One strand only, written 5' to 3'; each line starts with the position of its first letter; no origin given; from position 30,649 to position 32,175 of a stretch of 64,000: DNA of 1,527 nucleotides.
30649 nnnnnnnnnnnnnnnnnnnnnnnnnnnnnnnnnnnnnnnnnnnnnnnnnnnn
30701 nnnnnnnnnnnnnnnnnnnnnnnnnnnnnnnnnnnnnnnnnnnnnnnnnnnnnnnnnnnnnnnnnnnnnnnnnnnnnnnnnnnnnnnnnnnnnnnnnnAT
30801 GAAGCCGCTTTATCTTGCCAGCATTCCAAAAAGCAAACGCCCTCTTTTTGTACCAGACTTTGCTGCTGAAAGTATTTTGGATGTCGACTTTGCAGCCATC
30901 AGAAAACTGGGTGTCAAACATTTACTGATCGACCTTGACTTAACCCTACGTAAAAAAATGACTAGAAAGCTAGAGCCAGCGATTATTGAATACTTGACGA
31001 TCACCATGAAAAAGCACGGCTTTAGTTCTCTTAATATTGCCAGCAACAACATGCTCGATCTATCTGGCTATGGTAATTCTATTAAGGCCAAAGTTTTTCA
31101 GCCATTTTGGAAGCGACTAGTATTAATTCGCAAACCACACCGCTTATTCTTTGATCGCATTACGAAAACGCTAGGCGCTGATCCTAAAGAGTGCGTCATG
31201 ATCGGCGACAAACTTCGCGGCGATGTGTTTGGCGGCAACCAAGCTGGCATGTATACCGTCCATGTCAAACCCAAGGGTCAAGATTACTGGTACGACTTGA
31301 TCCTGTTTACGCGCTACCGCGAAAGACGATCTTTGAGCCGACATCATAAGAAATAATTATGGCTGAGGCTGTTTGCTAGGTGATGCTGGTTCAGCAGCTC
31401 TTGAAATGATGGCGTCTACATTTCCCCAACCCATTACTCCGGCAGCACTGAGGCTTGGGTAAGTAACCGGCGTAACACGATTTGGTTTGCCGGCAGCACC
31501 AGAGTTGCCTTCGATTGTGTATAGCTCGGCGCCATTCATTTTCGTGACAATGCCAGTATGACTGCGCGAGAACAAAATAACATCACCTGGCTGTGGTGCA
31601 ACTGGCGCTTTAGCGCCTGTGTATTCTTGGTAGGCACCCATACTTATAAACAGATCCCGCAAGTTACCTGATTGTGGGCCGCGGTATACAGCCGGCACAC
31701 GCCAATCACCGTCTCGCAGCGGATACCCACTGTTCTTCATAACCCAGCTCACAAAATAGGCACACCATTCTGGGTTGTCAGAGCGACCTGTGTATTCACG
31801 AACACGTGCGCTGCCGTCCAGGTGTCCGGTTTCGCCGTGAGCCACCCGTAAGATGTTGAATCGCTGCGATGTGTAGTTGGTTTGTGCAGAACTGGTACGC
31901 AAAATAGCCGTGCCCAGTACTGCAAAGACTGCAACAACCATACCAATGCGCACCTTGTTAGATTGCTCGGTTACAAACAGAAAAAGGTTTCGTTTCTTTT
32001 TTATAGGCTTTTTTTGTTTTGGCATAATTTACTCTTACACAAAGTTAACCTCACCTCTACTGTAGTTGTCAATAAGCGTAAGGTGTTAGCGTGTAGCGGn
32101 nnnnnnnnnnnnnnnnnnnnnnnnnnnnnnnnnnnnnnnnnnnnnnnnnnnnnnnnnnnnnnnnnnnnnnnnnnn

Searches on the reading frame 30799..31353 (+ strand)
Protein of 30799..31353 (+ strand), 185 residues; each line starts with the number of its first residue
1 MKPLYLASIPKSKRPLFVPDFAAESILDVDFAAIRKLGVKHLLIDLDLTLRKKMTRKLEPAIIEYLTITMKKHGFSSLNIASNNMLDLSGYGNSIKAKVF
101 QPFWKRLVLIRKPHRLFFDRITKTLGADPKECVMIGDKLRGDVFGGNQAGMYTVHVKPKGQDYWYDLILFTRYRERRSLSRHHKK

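Call 20: find_homologous_proteins(query=window:30799-31353:+, max_evalue=1e-20)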
Query window:30799-31353:+ (185 aa): 49 proteins with E <= 1e-20 among 102 candidates.
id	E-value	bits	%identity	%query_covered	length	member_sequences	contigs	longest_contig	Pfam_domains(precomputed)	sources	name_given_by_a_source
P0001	3.8e-97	342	82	100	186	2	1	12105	PF13419.13,PF09419.17,PF00702.33,PF13242.13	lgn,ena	-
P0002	6.5e-96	338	80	99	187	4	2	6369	PF09419.17,PF13242.13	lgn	-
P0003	7.7e-94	331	81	99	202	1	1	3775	PF13419.13,PF09419.17,PF00702.33,PF13242.13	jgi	jgi:HAD superfamily phosphatase (TIGR01668 family)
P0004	3.4e-91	322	75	100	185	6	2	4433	PF09419.17,PF00702.33,PF13242.13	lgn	-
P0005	3.1e-90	319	77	98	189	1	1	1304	PF13419.13,PF09419.17,PF00702.33,PF13242.13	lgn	-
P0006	4.2e-87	309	74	99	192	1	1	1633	PF13419.13,PF09419.17,PF00702.33,PF13242.13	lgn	-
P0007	7.5e-86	305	72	100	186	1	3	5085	PF09419.17,PF13242.13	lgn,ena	-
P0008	2.1e-85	303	75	97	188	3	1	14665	PF09419.17,PF00702.33,PF13242.13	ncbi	-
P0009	2.5e-85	303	73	98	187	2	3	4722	PF09419.17,PF13242.13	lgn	-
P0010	1.5e-84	301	74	98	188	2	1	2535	PF09419.17,PF00702.33,PF13242.13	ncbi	-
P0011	2.0e-84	300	75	98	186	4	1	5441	PF09419.17,PF13242.13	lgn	-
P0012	5.2e-84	299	100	71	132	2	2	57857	PF00702.33,PF13242.13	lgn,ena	-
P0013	6.5e-84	298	74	92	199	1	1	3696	PF09419.17,PF00702.33,PF13242.13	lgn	-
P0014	1.1e-83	298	71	98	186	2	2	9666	PF09419.17,PF00702.33,PF13242.13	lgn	-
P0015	1.6e-83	297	72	98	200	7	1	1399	PF09419.17,PF00702.33,PF13242.13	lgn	-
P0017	7.6e-83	295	71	98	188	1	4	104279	PF09419.17,PF00702.33,PF13242.13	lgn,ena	-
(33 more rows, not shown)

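Call 21: find_encoding_contigs(protein=P0001, flank=2500, max_places=4)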
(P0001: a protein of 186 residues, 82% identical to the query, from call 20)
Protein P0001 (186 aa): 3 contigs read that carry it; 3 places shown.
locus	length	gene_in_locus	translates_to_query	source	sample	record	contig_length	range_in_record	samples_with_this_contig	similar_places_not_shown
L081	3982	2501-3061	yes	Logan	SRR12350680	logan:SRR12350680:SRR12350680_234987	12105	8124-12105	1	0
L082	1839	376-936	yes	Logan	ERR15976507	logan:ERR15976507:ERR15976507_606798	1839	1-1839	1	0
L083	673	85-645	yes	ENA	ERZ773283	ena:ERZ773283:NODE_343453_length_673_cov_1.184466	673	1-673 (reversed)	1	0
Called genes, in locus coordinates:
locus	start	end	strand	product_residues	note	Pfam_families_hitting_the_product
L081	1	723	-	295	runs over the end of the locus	PF01171:ATP_bind_3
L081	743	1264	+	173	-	PF00300:His_Phos_1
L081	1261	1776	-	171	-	-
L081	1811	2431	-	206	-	PF07884:VKOR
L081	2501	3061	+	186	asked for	PF09419:PGP_phosphatase, PF00702:Hydrolase (weak), PF13419:HAD_2 (weak), PF13242:Hydrolase_like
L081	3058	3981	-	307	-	?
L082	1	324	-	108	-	?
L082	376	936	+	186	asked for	PF09419:PGP_phosphatase, PF00702:Hydrolase (weak), PF13419:HAD_2 (weak), PF13242:Hydrolase_like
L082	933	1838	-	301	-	?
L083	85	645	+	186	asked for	PF09419:PGP_phosphatase, PF00702:Hydrolase (weak), PF13419:HAD_2 (weak), PF13242:Hydrolase_like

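Call 22: find_encoding_contigs(protein=P0002, flank=2500, max_places=4)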
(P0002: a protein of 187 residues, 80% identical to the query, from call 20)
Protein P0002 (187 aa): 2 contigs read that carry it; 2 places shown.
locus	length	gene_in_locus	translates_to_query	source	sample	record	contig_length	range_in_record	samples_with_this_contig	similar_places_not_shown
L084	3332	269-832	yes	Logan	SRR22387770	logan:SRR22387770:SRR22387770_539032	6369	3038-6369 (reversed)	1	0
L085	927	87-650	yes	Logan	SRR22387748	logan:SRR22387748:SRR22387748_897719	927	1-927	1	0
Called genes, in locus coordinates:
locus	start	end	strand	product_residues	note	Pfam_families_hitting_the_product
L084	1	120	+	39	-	?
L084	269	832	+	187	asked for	PF09419:PGP_phosphatase (weak), PF13242:Hydrolase_like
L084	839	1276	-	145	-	PF00293:NUDIX, PF14815:NUDIX_4 (faint), PF22327:Nudt16-like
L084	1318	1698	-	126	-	PF02661:Fic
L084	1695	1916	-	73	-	PF04014:MazE_antitoxin (faint)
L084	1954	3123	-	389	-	PF01702:TGT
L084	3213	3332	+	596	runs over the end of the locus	-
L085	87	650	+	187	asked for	PF09419:PGP_phosphatase (weak), PF13242:Hydrolase_like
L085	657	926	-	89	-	?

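Call 23: find_encoding_contigs(protein=P0012, flank=2500, max_places=4)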
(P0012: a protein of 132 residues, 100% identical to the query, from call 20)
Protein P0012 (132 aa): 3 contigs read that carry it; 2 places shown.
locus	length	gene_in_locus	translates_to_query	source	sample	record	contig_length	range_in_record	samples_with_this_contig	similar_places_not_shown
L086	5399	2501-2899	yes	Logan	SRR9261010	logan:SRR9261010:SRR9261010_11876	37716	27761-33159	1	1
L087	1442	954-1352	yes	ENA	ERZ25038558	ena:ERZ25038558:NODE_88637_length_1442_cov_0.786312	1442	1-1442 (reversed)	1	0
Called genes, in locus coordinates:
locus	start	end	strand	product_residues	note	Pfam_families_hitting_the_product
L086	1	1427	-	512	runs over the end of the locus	-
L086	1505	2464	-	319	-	PF07884:VKOR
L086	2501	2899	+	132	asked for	PF00702:Hydrolase (weak), PF13242:Hydrolase_like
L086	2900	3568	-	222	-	PF05257:CHAP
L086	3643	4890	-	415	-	PF01702:TGT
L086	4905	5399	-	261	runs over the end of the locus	-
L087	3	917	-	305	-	?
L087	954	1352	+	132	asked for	PF00702:Hydrolase (weak), PF13242:Hydrolase_like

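Call 44: find_encoding_contigs(protein=P0003, flank=1500, max_places=3)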
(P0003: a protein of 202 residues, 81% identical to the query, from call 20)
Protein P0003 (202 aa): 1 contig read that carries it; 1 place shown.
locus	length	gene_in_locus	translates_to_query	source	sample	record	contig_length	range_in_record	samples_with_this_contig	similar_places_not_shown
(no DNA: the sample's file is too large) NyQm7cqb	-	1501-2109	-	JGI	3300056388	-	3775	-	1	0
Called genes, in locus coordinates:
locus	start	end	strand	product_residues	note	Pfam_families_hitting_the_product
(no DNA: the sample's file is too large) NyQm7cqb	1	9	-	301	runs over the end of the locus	PF01171:ATP_bind_3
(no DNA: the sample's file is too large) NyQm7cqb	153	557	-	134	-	-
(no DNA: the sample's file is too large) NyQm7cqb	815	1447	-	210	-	PF07884:VKOR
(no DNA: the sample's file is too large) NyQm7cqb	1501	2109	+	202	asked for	PF09419:PGP_phosphatase (weak), PF00702:Hydrolase, PF13419:HAD_2 (weak), PF13242:Hydrolase_like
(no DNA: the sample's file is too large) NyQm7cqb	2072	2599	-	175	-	?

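Call 45: find_encoding_contigs(protein=P0004, flank=1500, max_places=3)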
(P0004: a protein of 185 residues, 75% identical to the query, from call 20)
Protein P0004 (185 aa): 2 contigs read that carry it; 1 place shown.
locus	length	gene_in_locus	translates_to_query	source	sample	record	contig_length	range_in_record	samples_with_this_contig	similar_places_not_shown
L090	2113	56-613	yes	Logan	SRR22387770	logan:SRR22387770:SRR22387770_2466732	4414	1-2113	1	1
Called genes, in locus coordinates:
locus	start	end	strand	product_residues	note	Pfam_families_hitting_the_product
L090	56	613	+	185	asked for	PF09419:PGP_phosphatase (weak), PF00702:Hydrolase (faint), PF13242:Hydrolase_like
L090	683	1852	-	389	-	PF01702:TGT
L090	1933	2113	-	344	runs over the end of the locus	PF02547:Queuosine_synth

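Call 46: find_encoding_contigs(protein=P0008, flank=1500, max_places=3)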
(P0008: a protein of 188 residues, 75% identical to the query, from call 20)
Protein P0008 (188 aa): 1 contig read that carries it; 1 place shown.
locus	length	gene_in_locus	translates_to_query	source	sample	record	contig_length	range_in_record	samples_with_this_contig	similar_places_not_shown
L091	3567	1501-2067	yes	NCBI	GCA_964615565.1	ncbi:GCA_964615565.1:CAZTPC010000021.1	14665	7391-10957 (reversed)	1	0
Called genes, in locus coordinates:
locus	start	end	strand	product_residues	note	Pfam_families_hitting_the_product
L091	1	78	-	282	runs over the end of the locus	PF00763:THF_DHG_CYH, PF02882:THF_DHG_CYH_C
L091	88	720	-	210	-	PF07884:VKOR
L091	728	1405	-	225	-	-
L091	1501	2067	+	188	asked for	PF09419:PGP_phosphatase (weak), PF00702:Hydrolase (weak), PF13242:Hydrolase_like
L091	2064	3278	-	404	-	PF01702:TGT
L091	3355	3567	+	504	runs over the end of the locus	-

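Call 47: find_encoding_contigs(protein=P0017, flank=1500, max_places=3)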
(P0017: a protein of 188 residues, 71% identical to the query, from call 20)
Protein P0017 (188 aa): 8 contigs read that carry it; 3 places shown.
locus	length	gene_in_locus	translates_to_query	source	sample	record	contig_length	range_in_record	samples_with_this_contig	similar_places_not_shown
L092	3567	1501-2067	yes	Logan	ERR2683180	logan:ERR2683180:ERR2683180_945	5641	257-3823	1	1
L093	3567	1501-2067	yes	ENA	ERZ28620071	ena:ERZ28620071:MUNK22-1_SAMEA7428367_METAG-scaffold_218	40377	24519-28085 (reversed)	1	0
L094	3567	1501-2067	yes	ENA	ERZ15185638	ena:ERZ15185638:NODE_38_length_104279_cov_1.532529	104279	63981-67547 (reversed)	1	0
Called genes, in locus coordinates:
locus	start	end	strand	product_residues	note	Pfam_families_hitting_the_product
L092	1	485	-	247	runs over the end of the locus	?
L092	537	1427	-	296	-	PF01171:ATP_bind_3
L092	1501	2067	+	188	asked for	PF09419:PGP_phosphatase (weak), PF00702:Hydrolase (faint), PF13242:Hydrolase_like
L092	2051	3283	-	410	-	PF01702:TGT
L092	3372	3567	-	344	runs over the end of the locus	PF02547:Queuosine_synth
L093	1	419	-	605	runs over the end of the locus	PF06480:FtsH_ext (faint), PF00004:AAA, PF07728:AAA_5 (weak), PF13191:AAA_16 (faint), PF20720:nSTAND3 (faint), PF17862:AAA_lid_3, PF01434:Peptidase_M41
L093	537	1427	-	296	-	PF01171:ATP_bind_3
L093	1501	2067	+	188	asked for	PF09419:PGP_phosphatase (weak), PF00702:Hydrolase (faint), PF13242:Hydrolase_like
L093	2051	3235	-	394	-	PF01702:TGT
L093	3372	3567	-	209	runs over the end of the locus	PF02547:Queuosine_synth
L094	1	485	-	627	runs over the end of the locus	PF06480:FtsH_ext (faint), PF00004:AAA, PF07728:AAA_5 (weak), PF13191:AAA_16 (faint), PF20720:nSTAND3 (faint), PF17862:AAA_lid_3, PF01434:Peptidase_M41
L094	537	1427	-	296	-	PF01171:ATP_bind_3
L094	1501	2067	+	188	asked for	PF09419:PGP_phosphatase (weak), PF00702:Hydrolase (faint), PF13242:Hydrolase_like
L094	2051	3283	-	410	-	PF01702:TGT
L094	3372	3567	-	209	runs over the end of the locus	PF02547:Queuosine_synth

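Call 49: search_protein_families(library=pfam, proteins=[window:30799-31353:+], max_evalue=0.01)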
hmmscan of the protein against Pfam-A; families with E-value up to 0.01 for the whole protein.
window:30799-31353:+ (185 aa): 4 families
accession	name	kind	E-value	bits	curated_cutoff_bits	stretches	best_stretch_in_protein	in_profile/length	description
PF13242.12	Hydrolase_like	-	4.4e-13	49.4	22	1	110-157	2-49/75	HAD-hyrolase-like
PF09419.16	PGP_phosphatase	-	1.2e-06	28.6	20.4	1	14-157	14-164/168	Mitochondrial PGP phosphatase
PF00702.32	Hydrolase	-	3e-06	28.2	26.4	1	110-150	152-191/191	haloacid dehalogenase-like hydrolase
PF13419.12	HAD_2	-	8.9e-05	23.1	23.8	1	110-156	133-178/178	Haloacid dehalogenase-like hydrolase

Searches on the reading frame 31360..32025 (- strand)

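Call 49: search_protein_families(library=pfam, proteins=[window:31360-32025:-], max_evalue=0.01)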
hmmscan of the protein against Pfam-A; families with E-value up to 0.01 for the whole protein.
window:31360-32025:- (222 aa): 2 families
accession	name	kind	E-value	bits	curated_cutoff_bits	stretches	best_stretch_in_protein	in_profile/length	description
PF05257.22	CHAP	-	1e-09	39.2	26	1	84-174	5-81/81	CHAP domain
PF10030.15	DUF2272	-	0.0077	16.5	27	0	65-158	27-115/191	Uncharacterized protein conserved in bacteria (DUF2272)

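Call 65: search_protein_families(library=phrogs, proteins=[window:31360-32025:-], max_evalue=0.01)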
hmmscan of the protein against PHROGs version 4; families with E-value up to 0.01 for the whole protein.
window:31360-32025:- (222 aa): 4 families
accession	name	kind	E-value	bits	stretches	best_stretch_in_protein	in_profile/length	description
phrog_9589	-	lysis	4.8e-07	30.9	1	78-180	42-131/281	endolysin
phrog_21357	-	lysis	2.3e-05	24.9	0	75-100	27-55/225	endolysin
phrog_21825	-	lysis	0.0016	18.9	0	77-179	40-139/289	endolysin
phrog_38078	-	unknown function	0.0036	17.5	0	143-179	134-181/423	-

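Call 66: search_protein_families(library=padloc, proteins=[window:31360-32025:-], max_evalue=0.01)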
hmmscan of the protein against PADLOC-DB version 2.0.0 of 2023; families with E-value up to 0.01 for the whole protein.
window:31360-32025:- (222 aa): 0 families
